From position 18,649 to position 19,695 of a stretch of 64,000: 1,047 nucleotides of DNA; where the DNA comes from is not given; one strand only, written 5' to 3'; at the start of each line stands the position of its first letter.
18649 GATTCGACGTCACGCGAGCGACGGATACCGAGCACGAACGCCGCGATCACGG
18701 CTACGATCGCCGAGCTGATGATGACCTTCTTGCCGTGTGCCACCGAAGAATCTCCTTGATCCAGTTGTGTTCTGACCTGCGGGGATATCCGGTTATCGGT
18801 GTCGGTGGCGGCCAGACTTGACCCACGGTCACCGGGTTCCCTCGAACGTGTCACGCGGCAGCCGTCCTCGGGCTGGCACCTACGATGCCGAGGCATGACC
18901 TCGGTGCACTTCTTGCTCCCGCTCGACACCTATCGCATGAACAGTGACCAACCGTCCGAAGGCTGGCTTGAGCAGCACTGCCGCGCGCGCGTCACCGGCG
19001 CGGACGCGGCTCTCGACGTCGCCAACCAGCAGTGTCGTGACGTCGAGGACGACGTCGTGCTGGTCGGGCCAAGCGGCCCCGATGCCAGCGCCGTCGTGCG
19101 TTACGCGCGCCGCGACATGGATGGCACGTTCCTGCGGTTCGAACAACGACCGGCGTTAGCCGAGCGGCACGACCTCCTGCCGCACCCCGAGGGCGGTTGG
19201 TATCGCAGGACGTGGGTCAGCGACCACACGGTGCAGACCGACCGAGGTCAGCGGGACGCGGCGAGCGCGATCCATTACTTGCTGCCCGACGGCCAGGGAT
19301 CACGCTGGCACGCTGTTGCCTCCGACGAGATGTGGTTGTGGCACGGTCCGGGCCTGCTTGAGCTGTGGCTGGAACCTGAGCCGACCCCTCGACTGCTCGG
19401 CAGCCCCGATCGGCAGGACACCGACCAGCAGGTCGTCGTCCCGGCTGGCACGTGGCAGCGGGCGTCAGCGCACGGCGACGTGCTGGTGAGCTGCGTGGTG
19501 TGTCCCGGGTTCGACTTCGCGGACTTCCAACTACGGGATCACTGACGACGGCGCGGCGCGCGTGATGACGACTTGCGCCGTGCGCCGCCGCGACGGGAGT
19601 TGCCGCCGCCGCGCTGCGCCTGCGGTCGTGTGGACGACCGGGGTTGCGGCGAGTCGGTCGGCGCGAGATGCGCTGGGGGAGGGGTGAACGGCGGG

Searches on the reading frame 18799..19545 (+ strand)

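Call 13: search_protein_families(library=pfam, proteins=[window:18799-19545:+])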
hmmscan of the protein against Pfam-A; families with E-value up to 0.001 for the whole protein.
window:18799-19545:+ (248 aa): 1 family
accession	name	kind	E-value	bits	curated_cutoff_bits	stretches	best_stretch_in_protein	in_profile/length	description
PF06172.17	Cupin_5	-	1.2e-37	129.5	25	1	120-245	3-138/139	Cupin superfamily (DUF985)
